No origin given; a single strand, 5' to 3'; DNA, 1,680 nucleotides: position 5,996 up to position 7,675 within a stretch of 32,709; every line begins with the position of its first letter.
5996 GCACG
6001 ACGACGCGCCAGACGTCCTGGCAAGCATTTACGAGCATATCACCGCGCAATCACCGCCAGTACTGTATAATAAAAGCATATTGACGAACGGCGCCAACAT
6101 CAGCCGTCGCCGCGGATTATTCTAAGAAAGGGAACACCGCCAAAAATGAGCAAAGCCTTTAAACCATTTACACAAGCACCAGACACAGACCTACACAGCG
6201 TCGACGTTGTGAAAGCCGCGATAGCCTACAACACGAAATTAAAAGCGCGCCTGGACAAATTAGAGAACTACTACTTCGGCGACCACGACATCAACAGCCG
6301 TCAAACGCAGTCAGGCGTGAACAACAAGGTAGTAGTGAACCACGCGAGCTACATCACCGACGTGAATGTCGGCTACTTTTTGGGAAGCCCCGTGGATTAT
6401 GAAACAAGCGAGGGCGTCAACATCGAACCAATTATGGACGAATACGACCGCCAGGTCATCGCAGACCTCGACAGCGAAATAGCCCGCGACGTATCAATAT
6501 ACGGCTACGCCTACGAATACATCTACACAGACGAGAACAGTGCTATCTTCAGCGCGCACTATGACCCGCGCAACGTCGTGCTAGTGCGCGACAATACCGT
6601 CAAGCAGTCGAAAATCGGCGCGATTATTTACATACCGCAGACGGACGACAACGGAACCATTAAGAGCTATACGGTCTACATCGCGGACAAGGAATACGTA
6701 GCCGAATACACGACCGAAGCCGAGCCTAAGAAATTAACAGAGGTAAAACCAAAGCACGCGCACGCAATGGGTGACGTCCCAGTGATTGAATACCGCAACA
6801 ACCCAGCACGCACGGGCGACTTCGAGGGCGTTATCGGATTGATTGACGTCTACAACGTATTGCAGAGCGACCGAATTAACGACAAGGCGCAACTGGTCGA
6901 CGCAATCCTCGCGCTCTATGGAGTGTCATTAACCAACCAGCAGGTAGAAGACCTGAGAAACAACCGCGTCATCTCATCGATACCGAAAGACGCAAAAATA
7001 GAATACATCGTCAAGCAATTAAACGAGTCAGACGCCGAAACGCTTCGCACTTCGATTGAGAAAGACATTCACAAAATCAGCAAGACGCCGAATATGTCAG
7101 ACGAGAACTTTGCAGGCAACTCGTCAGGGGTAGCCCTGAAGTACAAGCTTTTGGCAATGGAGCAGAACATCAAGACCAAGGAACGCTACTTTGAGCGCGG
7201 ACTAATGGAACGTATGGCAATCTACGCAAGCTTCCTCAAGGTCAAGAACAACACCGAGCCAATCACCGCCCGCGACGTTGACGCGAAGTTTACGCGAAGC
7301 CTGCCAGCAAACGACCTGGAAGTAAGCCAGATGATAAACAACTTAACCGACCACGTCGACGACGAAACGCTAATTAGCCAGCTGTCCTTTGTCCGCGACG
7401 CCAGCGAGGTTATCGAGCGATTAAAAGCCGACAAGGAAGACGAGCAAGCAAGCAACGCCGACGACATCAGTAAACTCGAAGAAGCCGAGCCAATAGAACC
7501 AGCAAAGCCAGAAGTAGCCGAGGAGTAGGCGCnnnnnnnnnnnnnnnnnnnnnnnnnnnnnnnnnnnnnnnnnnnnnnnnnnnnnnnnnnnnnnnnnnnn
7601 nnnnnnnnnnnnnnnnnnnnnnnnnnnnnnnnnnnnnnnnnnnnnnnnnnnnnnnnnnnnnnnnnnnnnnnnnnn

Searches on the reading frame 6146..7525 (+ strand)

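Call 62: search_protein_families(library=phrogs, proteins=[window:6146-7525:+], max_evalue=0.00001)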
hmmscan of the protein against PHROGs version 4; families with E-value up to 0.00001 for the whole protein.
window:6146-7525:+ (460 aa): 6 families
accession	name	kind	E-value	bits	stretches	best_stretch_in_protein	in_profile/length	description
phrog_64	-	head and packaging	6.1e-118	395.7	1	19-447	75-512/547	portal protein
phrog_9064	-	head and packaging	3.6e-38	132.4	1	224-443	2-219/228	portal protein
phrog_8418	-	head and packaging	2.1e-25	90.5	1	331-445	1-116/136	portal protein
phrog_8065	-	unknown function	1.2e-22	81.7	1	13-131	35-159/165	-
phrog_36559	-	unknown function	1.2e-08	36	1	376-438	16-76/87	-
phrog_104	-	head and packaging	3e-08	33.8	1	111-237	137-266/550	portal protein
